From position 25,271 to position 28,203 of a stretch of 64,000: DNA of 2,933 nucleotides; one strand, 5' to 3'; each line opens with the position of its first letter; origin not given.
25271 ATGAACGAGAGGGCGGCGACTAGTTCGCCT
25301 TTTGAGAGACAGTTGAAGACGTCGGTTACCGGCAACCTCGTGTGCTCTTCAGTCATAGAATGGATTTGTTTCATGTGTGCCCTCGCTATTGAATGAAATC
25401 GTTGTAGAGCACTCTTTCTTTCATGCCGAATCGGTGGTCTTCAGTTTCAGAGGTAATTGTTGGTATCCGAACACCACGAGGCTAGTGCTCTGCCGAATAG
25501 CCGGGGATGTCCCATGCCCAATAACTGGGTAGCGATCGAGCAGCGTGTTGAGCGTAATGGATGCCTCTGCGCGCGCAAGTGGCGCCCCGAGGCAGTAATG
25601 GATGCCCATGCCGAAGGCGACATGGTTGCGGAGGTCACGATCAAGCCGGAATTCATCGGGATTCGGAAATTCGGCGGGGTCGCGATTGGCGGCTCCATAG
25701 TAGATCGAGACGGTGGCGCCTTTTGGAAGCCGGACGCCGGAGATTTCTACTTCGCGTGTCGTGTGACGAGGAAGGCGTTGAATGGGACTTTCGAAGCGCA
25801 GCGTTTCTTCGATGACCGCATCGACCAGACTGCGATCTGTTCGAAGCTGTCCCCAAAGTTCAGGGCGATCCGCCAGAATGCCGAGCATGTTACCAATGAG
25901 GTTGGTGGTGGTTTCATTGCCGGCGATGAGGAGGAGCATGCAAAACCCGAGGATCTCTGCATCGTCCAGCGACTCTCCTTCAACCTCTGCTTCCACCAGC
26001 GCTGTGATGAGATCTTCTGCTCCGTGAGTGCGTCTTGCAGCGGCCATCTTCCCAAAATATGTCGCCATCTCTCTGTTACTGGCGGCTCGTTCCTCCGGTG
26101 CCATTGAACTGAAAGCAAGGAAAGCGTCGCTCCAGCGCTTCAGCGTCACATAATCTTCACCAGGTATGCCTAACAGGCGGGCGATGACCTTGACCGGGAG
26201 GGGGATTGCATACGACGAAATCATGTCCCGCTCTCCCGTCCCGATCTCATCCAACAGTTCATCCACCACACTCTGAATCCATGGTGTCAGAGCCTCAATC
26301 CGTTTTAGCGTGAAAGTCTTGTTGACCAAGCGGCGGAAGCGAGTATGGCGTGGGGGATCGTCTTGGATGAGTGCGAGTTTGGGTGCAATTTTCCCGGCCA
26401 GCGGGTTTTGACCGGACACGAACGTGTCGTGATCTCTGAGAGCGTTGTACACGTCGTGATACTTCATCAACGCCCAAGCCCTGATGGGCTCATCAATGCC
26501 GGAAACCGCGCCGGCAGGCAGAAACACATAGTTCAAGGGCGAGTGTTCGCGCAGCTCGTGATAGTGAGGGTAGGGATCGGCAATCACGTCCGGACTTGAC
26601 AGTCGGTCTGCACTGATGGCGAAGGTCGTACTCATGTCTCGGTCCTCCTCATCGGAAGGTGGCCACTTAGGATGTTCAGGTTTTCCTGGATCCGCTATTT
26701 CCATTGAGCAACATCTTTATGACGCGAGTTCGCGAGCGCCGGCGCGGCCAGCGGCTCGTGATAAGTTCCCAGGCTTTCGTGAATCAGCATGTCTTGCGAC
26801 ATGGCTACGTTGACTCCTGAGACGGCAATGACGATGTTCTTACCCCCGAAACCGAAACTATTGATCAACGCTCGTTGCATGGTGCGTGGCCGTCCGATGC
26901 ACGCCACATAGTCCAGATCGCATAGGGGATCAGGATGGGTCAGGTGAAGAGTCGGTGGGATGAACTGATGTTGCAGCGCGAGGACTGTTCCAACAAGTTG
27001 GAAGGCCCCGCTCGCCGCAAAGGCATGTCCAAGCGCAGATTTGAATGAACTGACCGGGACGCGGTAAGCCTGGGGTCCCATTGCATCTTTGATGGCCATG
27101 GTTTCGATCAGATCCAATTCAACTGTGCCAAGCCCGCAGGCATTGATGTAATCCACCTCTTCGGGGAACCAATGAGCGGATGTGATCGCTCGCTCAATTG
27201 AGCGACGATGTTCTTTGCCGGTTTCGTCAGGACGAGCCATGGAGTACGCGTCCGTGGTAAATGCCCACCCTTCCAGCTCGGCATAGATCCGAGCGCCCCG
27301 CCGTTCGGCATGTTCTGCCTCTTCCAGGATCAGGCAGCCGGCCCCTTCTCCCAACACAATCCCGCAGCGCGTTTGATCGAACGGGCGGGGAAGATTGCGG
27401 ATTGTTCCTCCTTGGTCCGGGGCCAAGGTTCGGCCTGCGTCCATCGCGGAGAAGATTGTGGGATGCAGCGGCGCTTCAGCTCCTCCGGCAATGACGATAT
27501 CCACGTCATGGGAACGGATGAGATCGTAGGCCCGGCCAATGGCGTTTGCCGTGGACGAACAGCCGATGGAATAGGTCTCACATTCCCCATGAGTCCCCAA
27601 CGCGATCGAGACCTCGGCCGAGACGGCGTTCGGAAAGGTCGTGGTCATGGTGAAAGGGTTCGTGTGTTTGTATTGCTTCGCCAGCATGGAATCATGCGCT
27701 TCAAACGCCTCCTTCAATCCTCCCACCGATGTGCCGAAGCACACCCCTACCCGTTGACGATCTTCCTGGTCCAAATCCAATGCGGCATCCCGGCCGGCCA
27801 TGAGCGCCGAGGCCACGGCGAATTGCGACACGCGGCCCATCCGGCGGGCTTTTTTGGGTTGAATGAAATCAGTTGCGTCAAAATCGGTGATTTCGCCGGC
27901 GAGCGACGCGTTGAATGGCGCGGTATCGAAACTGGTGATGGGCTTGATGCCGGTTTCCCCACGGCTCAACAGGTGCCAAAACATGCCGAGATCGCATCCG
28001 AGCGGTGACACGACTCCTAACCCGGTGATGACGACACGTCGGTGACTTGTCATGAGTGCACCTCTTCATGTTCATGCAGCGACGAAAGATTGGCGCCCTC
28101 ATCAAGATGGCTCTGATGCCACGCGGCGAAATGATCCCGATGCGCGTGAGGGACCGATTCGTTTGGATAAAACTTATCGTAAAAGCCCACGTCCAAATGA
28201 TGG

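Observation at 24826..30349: LuxI-less operon (nitroreductase-fold protein, atypical ketosynthase, P450) bracketed by two QS-type LuxR regulators: candidate non-AHL signal or small-metabolite system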

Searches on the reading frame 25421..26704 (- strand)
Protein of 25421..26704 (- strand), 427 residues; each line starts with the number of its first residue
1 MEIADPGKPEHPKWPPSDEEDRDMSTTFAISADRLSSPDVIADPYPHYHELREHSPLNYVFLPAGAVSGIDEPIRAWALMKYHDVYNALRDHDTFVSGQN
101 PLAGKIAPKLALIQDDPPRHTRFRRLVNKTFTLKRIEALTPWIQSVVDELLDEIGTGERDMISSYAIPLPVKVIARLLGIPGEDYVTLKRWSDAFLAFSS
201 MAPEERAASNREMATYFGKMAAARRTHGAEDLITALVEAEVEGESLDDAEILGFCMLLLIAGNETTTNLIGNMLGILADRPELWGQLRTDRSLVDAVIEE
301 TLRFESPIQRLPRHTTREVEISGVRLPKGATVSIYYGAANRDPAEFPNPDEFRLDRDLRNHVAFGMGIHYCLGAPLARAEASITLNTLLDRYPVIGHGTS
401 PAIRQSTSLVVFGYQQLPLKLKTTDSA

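Call 3: search_protein_families(library=pfam, proteins=[window:25421-26704:-], max_evalue=0.01)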
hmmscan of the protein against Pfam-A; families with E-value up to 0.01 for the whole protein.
window:25421-26704:- (427 aa): 1 family
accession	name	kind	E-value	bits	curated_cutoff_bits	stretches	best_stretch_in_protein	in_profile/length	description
PF00067.27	p450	-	3.4e-42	145.2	22.8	2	213-421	234-460/462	Cytochrome P450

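Call 6: search_protein_families(library=ncbifam, proteins=[window:25421-26704:-], max_evalue=0.1)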
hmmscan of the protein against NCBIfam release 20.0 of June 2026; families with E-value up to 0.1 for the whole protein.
window:25421-26704:- (427 aa): 9 families
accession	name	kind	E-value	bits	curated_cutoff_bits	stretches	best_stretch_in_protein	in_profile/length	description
NF041177.1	Cyp119_Thmprot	equivalog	3.1e-61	207.2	680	1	77-421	21-366/368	cytochrome P450 Cyp119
TIGR04538.1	P450_cycloAA_1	subfamily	2.3e-56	191.4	500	1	37-391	4-365/395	cytochrome P450, cyclodipeptide synthase-associated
TIGR04515.1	P450_rel_GT_act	subfamily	1.2e-45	156.6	343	1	114-419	94-385/386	P450-derived glycosyltransferase activator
NF041802.1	P450_SolI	exception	9.1e-41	139.7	850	1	109-415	106-416/424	solanimycin biosynthesis cytochrome P450 SolI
TIGR04458.1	CYP450_TxtE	equivalog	8.6e-39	133.3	500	1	35-421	4-402/403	4-nitrotryptophan synthase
NF045816.1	PentlenlactSyn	equivalog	8.3e-38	130.1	700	1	76-419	38-394/396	pentalenolactone synthase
NF045812.1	PentlenOxigase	equivalog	3.6e-19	69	800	1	252-421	243-437/444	pentalenene oxygenase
NF050147.1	aminopyruv_ApyO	equivalog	4e-19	68.6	525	1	118-394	86-395/444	RiPP biosynthesis cytochrome P450 ApyO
NF051859.1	AlbFlvMonOxTrpSyn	equivalog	5.6e-14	51.6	700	1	220-392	226-427/457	bifunctional albaflavenone monooxygenase/terpene synthase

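Call 43: search_solved_structures(query=window:25421-26704:-, max_evalue=1e-30)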
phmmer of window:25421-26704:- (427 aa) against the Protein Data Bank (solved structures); distinct sequences matched with E-value up to 1e-30: 282 (the best 60 are shown).
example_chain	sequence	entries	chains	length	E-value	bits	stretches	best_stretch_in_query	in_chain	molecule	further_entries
9lw0_A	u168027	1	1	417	1.4e-86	294.3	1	28-421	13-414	Cytochrome P450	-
5l90_A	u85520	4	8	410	1.2e-73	251.7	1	70-420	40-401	Cytochrome P450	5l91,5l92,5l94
7xbm_A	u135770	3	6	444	4.9e-72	246.4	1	38-420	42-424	Cytochrome P450 monooxygenase PikC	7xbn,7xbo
8gue_A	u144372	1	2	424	5e-72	246.4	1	38-420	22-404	Cytochrome P450 monooxygenase PikC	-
2bvj_A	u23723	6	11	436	7.5e-72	245.8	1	38-420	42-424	CYTOCHROME P450 MONOOXYGENASE | CYTOCHROME P450 HYDROXYLASE PIKC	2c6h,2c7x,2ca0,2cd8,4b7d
2whw_A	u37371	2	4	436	9.6e-72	245.5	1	38-420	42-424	CYTOCHROME P450 MONOOXYGENASE | CYTOCHROME P450 HYDROXYLASE PIKC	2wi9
2vz7_A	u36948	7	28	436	9.6e-72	245.4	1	38-420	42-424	CYTOCHROME P450 MONOOXYGENASE | CYTOCHROME P450 HYDROXYLASE PIKC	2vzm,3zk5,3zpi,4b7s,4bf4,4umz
6gmf_A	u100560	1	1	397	2.6e-70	240.7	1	35-421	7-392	Putative cytochrome P450 hydroxylase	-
5cje_A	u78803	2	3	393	4.4e-70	240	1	42-420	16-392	Cytochrome P450 hydroxylase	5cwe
5vws_A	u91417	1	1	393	4e-69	236.8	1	77-419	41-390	Cytochrome P450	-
3wvs_A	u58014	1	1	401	4.2e-69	236.8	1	76-415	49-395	Putative monooxygenase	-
5ofq_A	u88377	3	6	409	6.2e-69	236.2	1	55-413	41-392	Cytochrome P450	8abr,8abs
4rm4_A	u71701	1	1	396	1.3e-68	235.2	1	66-415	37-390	Cytochrome P450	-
9ln5_A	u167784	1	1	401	2.1e-68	234.5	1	76-415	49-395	Putative monooxygenase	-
7y97_A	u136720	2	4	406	2.3e-68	234.3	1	43-401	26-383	Cytochrome P450 monooxygenase YjiB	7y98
4ggv_A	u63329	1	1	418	3.2e-68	233.8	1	70-399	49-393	Cytochrome P450 superfamily protein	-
8w6z_A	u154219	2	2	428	4.6e-68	233.3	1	37-421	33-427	Cytochrome P450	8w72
7y9o_A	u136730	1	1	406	1.6e-67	231.5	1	43-396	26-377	Cytochrome P450 monooxygenase YjiB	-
7wex_A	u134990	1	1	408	2.8e-67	230.7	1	39-414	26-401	Cytochrome P450 hydroxylase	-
1egy_A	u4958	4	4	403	1.3e-66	228.6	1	37-421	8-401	CYTOCHROME P450ERYF | CYTOCHROME P450 107A1 | CYTOCHROME P450 ERYF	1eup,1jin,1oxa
1jip_A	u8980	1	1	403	2e-66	227.9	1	37-421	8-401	CYTOCHROME P450 107A1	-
8yhn_A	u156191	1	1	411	2.2e-66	227.8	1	37-415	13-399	Cytochrome P450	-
1jio_A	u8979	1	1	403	2.9e-66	227.4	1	37-421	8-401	CYTOCHROME P450 107A1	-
4e2p_A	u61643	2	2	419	3.3e-64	220.6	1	70-396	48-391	Cytochrome P450 107B1 (P450CVIIB1)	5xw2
8fz8_A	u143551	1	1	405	6e-62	213.2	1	31-418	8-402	Cytochrome P450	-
4wpz_A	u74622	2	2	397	5.4e-61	210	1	102-419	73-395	Cytochrome P450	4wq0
6gk5_A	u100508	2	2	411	4.4e-60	207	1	112-400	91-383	Cytochrome P450 CYP267B1 protein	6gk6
3r9b_A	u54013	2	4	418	5.3e-60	206.8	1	35-406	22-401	CYTOCHROME P450 164A2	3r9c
6l39_A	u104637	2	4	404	1.5e-58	202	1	44-418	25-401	Cytochrome P450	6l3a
2wgy_A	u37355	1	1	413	8e-58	199.6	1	34-395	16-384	CYTOCHROME P450 130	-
7ayx_A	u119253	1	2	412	9.1e-58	199.4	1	72-420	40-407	Cytochrome P450 113A1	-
9vgm_A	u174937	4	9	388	1.3e-57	198.9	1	71-393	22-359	Cytochrome P450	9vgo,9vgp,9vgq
9vgn_A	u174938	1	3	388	1.3e-57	198.9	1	71-393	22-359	Cytochrome P450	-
8rtv_A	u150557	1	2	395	2.4e-57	198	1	74-395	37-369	Cytochrome P450-family protein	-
2uuq_A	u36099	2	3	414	2.5e-57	197.9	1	34-395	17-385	CYTOCHROME P450 130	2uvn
2wh8_A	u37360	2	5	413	2.8e-57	197.8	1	34-395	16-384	PUTATIVE CYTOCHROME P450 130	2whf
3ejb_B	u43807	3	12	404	4.2e-57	197.2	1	35-395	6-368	Biotin biosynthesis cytochrome P450-like enzyme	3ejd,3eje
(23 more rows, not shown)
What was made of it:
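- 25421..26704 (-): CYP107-like class I P450, a lineage-specific tailoring gene. The start is either 26704 or 26635. PDB hits to PikC, EryF and BioI (call 43).
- On Cytochrome P450: PikC, EryF and BioI give E = 1e-72 to 1e-57 (call 43).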

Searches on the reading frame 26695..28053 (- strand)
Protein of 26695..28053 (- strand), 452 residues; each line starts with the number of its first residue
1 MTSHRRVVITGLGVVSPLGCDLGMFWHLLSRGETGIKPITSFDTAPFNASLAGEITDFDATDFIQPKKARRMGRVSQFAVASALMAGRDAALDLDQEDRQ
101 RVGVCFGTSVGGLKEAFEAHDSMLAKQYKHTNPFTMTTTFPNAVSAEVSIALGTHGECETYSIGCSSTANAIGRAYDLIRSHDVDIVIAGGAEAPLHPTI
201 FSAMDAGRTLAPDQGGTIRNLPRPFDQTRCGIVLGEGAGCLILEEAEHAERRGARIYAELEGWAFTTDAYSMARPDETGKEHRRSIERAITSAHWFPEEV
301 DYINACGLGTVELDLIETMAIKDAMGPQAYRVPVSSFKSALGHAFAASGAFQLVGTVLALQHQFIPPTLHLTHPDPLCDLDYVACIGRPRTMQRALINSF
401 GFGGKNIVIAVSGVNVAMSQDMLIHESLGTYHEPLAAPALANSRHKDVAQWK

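Call 3: search_protein_families(library=pfam, proteins=[window:26695-28053:-], max_evalue=0.01)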
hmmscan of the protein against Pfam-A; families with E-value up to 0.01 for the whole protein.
window:26695-28053:- (452 aa): 3 families
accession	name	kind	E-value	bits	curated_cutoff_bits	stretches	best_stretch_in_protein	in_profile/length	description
PF00109.32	ketoacyl-synt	-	2.6e-42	145.6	20.8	1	5-249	2-252/252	Beta-ketoacyl synthase, N-terminal domain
PF02801.28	Ketoacyl-synt_C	-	3.1e-32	111.5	20.8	1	257-371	1-118/119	Beta-ketoacyl synthase, C-terminal domain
PF00108.29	Thiolase_N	-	0.0027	17.6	26.4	1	157-194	77-114/260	Thiolase, N-terminal domain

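Call 6: search_protein_families(library=ncbifam, proteins=[window:26695-28053:-], max_evalue=0.1)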
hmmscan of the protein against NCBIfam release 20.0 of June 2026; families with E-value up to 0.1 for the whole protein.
window:26695-28053:- (452 aa): 33 families (the best 25 are shown)
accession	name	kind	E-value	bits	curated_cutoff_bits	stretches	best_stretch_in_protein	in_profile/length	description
TIGR03150.1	fabF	equivalog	9.4e-127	423.1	493.75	1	5-411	1-406/407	beta-ketoacyl-ACP synthase II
NF005589.0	PRK07314.1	subfamily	6.7e-125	417.1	387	1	3-412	2-410/413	beta-ketoacyl-ACP synthase II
NF004970.0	PRK06333.1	subfamily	2.3e-100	336.4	525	1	3-410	2-418/424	beta-ketoacyl-ACP synthase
NF006434.0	PRK08722.1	equivalog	7.8e-86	288.5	759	1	3-407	2-407/414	beta-ketoacyl-ACP synthase II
NF006274.0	PRK08439.1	equivalog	1.8e-81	274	621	1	5-410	2-402/406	beta-ketoacyl-ACP synthase II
NF006587.0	PRK09116.1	equivalog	5.1e-76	256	470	1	5-410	2-403/408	beta-ketoacyl-ACP synthase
NF005916.1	PRK07910.1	equivalog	4.9e-73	246.4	560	1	5-411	12-415/418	KasA/KasB family beta-ketoacyl-ACP synthase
NF005490.0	PRK07103.1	equivalog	2.4e-62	211.4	445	1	4-411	3-410/414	polyketide beta-ketoacyl:acyl carrier protein synthase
NF005076.0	PRK06501.1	equivalog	6.2e-62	209.8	629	1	7-411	13-420/425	beta-ketoacyl-ACP synthase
NF005935.0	PRK07967.1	equivalog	7.6e-62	209.4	630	1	5-410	2-400/406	beta-ketoacyl-ACP synthase I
NF004618.0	PRK05952.1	equivalog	1.3e-61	208.7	455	1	6-413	3-382/384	beta-ketoacyl-ACP synthase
NF058662.1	cispenta_AmcF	equivalog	1.9e-56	191.6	325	1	7-410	2-366/369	cispentacin biosynthesis acyltransferase subunit AmcF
NF006618.0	PRK09185.1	subfamily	7.1e-53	180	407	1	5-410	3-389/394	beta-ketoacyl-ACP synthase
NF045894.1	PKS_plus_SDR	equivalog_domain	3.2e-41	141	1740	1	54-407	68-420/1515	type I polyketide synthase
NF040607.1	mycolic_Pks13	equivalog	2.6e-35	121.3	2100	1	54-419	166-531/1680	polyketide synthase Pks13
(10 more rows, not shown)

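Call 26: search_solved_structures(query=window:26695-28053:-, max_evalue=1e-20, show_alignments=2)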
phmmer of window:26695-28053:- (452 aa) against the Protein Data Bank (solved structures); distinct sequences matched with E-value up to 1e-20: 95 (the best 60 are shown).
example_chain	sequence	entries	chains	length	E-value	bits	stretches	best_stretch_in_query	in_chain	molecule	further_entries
4ls5_A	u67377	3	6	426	3.9e-96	325.8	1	4-409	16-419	3-oxoacyl-[acyl-carrier-protein] synthase 2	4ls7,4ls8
4ls6_A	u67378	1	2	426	1.4e-95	324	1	4-409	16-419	3-oxoacyl-[acyl-carrier-protein] synthase 2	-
1e5m_A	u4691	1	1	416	4.9e-92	312.3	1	4-411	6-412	BETA KETOACYL ACYL CARRIER PROTEIN SYNTHASE II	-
3o04_A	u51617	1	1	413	2.2e-90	306.9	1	4-410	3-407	beta-keto-acyl carrier protein synthase II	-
5sxo_A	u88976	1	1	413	2.2e-90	306.9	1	4-410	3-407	3-oxoacyl-[acyl-carrier-protein] synthase 2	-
2gqd_A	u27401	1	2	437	2.2e-88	300.3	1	1-410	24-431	3-oxoacyl-[acyl-carrier-protein] synthase 2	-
4r8e_A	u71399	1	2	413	2.7e-87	296.7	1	3-406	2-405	3-oxoacyl-[acyl-carrier-protein] synthase 2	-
2gfw_A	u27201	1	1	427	5.7e-84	285.7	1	3-406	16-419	3-oxoacyl-[acyl-carrier-protein] synthase 2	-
6okg_A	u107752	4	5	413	6.4e-84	285.6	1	3-406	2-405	3-oxoacyl-[acyl-carrier-protein] synthase 2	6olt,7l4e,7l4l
1b3n_A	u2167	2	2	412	9.7e-84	285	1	3-406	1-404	PROTEIN (KETOACYL ACYL CARRIER PROTEIN SYNTHASE 2) | BETA-KETOACYL ACP SYNTHASE II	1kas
8qm1_A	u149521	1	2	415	1.7e-83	284.2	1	3-408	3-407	3-oxoacyl-[acyl-carrier-protein] synthase 2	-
4qav_A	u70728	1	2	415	1.9e-83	284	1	3-408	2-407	3-oxoacyl-[acyl-carrier-protein] synthase 2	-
4b7v_A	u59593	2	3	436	2e-83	284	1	3-408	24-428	3-OXOACYL-[ACYL-CARRIER-PROTEIN] SYNTHASE 2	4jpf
2gfy_A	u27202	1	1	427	4.9e-83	282.7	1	3-406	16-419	3-oxoacyl-[acyl-carrier-protein] synthase 2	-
9lpl_A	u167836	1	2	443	5.7e-83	282.4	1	1-417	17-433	3-oxoacyl-[acyl-carrier-protein] synthase 2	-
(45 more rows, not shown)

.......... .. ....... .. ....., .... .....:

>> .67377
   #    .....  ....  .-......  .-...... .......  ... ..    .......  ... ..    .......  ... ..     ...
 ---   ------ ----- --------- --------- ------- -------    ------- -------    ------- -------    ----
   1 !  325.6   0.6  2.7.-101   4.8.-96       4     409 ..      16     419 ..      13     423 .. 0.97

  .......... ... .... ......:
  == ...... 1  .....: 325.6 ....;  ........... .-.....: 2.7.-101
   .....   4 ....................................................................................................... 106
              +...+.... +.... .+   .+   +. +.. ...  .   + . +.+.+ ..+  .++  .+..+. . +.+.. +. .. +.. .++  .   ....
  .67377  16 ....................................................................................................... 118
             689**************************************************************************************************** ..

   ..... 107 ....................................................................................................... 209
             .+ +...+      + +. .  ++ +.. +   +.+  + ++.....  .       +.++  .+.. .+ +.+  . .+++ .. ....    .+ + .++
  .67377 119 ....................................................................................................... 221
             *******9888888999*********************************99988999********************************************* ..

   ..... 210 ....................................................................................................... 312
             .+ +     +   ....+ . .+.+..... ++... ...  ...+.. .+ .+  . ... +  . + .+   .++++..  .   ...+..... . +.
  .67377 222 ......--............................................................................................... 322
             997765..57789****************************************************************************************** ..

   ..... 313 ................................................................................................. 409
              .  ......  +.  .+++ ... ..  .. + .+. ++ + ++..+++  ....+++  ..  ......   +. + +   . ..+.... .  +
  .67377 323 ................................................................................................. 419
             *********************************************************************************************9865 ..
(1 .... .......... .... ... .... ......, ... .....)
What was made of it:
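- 26695..28053 (-): FabF-derived ketosynthase with a Cys-Cys-His triad (GCSST, NACGLGT, KSALGH). It is translationally coupled to orfX by an ATGA overlap. Calls 3, 6 and 26.
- Closest known: FabF. Same: Full-length FabF fold with the nucleophilic Cys, the Lys and the second His (calls 3, 26).
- Checked: The first catalytic His of FabF (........) is Cys here (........) (call 26).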
